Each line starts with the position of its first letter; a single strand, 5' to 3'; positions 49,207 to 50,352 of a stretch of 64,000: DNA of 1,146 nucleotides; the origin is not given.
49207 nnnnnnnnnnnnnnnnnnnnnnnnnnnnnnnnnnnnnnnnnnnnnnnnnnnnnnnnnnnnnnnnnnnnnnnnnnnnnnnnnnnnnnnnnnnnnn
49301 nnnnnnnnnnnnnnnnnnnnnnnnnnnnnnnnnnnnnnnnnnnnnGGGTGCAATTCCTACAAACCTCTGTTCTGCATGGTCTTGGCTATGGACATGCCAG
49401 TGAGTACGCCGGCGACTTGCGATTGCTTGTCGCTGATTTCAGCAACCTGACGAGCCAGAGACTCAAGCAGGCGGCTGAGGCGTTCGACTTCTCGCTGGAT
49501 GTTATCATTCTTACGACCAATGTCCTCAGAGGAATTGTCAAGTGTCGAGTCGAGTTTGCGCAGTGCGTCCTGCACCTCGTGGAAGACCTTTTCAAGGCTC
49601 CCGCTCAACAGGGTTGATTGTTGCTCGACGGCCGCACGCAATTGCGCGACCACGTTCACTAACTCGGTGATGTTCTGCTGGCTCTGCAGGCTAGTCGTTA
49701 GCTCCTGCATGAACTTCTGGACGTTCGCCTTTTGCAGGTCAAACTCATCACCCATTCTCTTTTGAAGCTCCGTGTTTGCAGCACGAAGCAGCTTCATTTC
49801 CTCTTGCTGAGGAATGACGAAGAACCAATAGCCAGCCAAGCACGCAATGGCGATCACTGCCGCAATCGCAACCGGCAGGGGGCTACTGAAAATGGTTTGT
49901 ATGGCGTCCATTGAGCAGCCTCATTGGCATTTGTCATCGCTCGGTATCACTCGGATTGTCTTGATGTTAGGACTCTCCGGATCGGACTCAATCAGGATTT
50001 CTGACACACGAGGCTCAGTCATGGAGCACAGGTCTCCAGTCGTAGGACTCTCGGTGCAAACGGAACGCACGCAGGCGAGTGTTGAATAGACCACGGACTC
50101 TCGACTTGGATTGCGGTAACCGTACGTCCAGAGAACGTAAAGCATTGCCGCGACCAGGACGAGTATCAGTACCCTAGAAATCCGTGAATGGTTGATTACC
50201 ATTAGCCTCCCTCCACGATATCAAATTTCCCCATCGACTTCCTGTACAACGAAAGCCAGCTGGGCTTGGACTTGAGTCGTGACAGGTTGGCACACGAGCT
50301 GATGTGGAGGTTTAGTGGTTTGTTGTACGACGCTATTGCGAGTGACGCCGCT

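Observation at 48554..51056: Lower-GC four-gene insert encoding envelope-targeted proteins, wedged between two related tail-fibre genes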

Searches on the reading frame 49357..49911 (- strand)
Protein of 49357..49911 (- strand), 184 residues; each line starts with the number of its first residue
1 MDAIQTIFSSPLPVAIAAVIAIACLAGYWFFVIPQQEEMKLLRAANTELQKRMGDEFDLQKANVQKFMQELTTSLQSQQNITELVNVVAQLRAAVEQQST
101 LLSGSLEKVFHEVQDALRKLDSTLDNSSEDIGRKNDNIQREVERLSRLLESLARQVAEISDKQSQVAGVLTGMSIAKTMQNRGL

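Call 7: search_protein_families(library=pfam, proteins=[window:49357-49911:-], max_evalue=1)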
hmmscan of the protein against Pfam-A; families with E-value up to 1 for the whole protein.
window:49357-49911:- (184 aa): 39 families (the best 25 are shown)
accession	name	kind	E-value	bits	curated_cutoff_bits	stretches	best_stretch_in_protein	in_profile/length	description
PF25240.1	PUB2_N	-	0.00024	21.6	29.5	1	105-184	28-107/140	PUB2-like, N-terminal domain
PF04513.17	Baculo_PEP_C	-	0.0011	19.5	38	1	69-161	14-106/140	Baculovirus polyhedron envelope protein, PEP, C terminus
PF10498.14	IFT57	-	0.0023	17.4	40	1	39-170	170-298/360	Intra-flagellar transport protein 57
PF07960.16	CBP4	-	0.01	16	28.8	1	26-93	20-87/131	CBP4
PF02601.20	Exonuc_VII_L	-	0.015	15.2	35.9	1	33-180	139-276/315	Exonuclease VII, large subunit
PF13851.11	GAS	-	0.016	15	32.3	1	37-161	47-170/200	Growth-arrest specific micro-tubule binding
PF05791.16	Bacillus_HBL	-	0.022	15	29.1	1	33-173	28-156/177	Bacillus haemolytic enterotoxin (HBL)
PF06419.17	COG6_N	-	0.025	15.1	27.4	1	90-166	15-94/114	Conserved oligomeric complex COG6, N-terminal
PF07464.16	ApoLp-III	-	0.038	14.6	36.3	2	42-121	60-140/146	Apolipophorin-III precursor (apoLp-III)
PF06103.16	DUF948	-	0.042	14.5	37.2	0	105-163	23-84/89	Bacterial protein of unknown function (DUF948)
PF00015.26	MCPsignal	-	0.047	14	34.6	1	76-168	83-170/172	Methyl-accepting chemotaxis protein (MCP) signalling domain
PF00103.25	Hormone_1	-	0.051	13.8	22.7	1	46-163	43-158/215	Somatotropin hormone family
PF24487.1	NDC80_loop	-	0.051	13.7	27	1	60-162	77-176/233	Kinetochore protein NDC80 loop region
PF08623.16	TIP120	-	0.091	13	25.9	1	59-162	58-147/166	TATA-binding protein interacting (TIP20)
PF03564.21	DUF1759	-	0.1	13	25.4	0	107-156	71-116/148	Protein of unknown function (DUF1759)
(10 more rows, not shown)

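Call 8: search_protein_families(library=phrogs, proteins=[window:49357-49911:-], max_evalue=0.1)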
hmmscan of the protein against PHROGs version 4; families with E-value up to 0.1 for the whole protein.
window:49357-49911:- (184 aa): 13 families
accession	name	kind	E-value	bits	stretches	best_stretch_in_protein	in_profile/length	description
phrog_28931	-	unknown function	6.8e-76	255.1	1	1-183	1-182/186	-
phrog_31730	-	moron, auxiliary metabolic gene and host takeover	8.8e-08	33.3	1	2-165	4-151/168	membrane protein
phrog_1009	-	unknown function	0.0008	20.5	0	103-147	22-69/103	-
phrog_3550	-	unknown function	0.0032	18.8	1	106-174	7-73/79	-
phrog_4682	-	unknown function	0.01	16.3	1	66-169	134-234/280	-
phrog_29455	-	unknown function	0.015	16.5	0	90-150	73-130/136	-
phrog_377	-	transcription regulation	0.016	16.1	1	45-147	101-204/213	anti-repressor Ant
phrog_11953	-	DNA, RNA and nucleotide metabolism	0.029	15.2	0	64-133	52-117/154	exonuclease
phrog_4070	-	tail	0.03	13.4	1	41-155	50-151/989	tail length tape measure protein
phrog_2644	-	moron, auxiliary metabolic gene and host takeover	0.039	14.8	1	16-124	20-119/265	glycosyltransferase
phrog_20948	-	unknown function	0.046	14.1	1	52-135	96-170/307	-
phrog_1637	-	unknown function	0.052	12.9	1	50-162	381-506/661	-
phrog_937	-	other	0.059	14.7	0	108-166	36-90/115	hemolysin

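Call 13: search_protein_families(library=ncbifam, proteins=[window:49357-49911:-], max_evalue=1)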
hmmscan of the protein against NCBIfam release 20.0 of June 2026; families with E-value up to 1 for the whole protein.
window:49357-49911:- (184 aa): 28 families (the best 25 are shown)
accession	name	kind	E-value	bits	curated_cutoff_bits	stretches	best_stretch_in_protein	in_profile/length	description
NF033885.1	conj_TraP_IncI1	equivalog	0.00012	22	135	1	14-174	14-168/217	conjugal transfer protein TraP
NF047874.1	MASE3_PAS_HK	subfamily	0.005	15.7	560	1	62-163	183-285/655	MASE3 domain-containing sensor histidine kinase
NF005198.1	PRK06669.1-3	equivalog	0.01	15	200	1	50-169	30-147/299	flagellar assembly protein FliH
NF045650.1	CD1247_Nterm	equivalog_domain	0.011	16.3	30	1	88-161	5-67/70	CD1247 N-terminal domain-containing protein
TIGR01837.1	PHA_granule_1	subfamily_domain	0.011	15.9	94.7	1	105-160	60-116/118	poly(hydroxyalkanoate) granule-associated protein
TIGR00606.1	rad50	subfamily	0.016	12.9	453.75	1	45-165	235-351/1311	DNA repair protein Rad50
NF009344.0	PRK12705.1-1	equivalog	0.017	13.8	831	1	35-169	63-195/572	hypothetical protein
TIGR03319.1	RNase_Y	equivalog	0.017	13.6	454.35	1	61-160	44-142/514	ribonuclease Y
TIGR02290.1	M3_fam_3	subfamily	0.022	13.7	561.7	1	36-160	17-144/587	M3 family oligoendopeptidase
TIGR02168.1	SMC_prok_B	equivalog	0.022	12.4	567.35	1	58-164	322-875/1181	chromosome segregation protein SMC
TIGR02169.1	SMC_prok_A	equivalog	0.025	12.3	729.4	1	50-167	325-441/1165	chromosome segregation protein SMC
TIGR03752.1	conj_TIGR03752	hypoth_equivalog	0.031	13.5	241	1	13-162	7-149/471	TIGR03752 family integrating conjugative element protein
NF045487.1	ASRP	equivalog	0.031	12.9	300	1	42-164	322-446/593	archaea-specific SMC-related protein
NF053712.1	repair_DEAH_YoaA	equivalog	0.038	12.7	680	1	59-180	249-381/630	DNA repair helicase YoaA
NF008137.0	PRK10885.1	equivalog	0.044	12.6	451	1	65-181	278-394/409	multifunctional CCA addition/repair protein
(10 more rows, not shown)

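Call 14: search_protein_families(library=padloc, proteins=[window:49357-49911:-], max_evalue=1)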
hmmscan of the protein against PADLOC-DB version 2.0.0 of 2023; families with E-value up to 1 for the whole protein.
window:49357-49911:- (184 aa): 24 families
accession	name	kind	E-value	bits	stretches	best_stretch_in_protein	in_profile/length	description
PDLC00025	DruG2|DruG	-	9.6e-06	22.4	1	35-173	283-420/704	Unknown function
PDLC00503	JetC1|JetC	-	0.00013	18.2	1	55-166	364-476/1146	DUF3584 domain; MukB-like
PDLC03859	LmuB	-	0.0011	16.2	1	43-166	352-468/611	-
PDLC03868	LmuB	-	0.0015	14.9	1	36-171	354-490/1035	-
PDLC03839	LeoA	-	0.0018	15.5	1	47-164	225-342/559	-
PDLC00516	JetC1|JetC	-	0.0025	13.9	1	64-166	226-328/1098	DUF3584 domain; MukB-like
PDLC04098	HerA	-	0.0033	14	1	44-161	290-404/686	-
PDLC04547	PDC-M26A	-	0.0034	14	1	38-158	145-263/724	-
PDLC00601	ZorA1|ZorA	-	0.0069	13.1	1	40-171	442-580/699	MotA/ExbB/TolQ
PDLC00605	ZorA1|ZorA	-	0.0069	12.7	1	63-179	579-696/700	MotA/ExbB/TolQ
PDLC03865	LmuB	-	0.0074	12.5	1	56-160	546-665/1007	-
PDLC02471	BrxC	-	0.0078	12.3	1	44-168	980-1102/1190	BrxC-PglY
PDLC00519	JetC1|JetC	-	0.0081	12.4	1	38-164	631-759/1097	DUF3584 domain; MukB-like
PDLC02722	PbeC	-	0.0086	12.7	1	40-181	345-483/643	PbeC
PDLC00513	JetC1|JetC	-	0.011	11.8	1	40-167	325-450/1140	DUF3584 domain; MukB-like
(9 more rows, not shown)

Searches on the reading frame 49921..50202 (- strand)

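Call 7: search_protein_families(library=pfam, proteins=[window:49921-50202:-], max_evalue=1)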
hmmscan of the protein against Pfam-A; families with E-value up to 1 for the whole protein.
window:49921-50202:- (93 aa): 2 families
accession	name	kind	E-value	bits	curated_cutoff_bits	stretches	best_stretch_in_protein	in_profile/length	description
PF17553.7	DUF5465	-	0.059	14.3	25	0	33-44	6-17/19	Family of unknown function (DUF5465)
PF23809.1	Phage_holin_9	-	0.099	12.9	27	1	5-61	67-123/130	Bacteriophage holin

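Call 8: search_protein_families(library=phrogs, proteins=[window:49921-50202:-], max_evalue=0.1)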
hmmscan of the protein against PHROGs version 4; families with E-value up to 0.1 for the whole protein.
window:49921-50202:- (93 aa): 0 families

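Call 13: search_protein_families(library=ncbifam, proteins=[window:49921-50202:-], max_evalue=1)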
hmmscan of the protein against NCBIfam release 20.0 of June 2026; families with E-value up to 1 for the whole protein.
window:49921-50202:- (93 aa): 1 family
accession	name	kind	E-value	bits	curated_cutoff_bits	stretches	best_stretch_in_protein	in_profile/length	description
NF037933.1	EpaQ_fam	subfamily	0.075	12.3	100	1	6-40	5-37/377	EpaQ family protein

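Call 14: search_protein_families(library=padloc, proteins=[window:49921-50202:-], max_evalue=1)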
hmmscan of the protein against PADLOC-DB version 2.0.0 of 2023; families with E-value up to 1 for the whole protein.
window:49921-50202:- (93 aa): 0 families
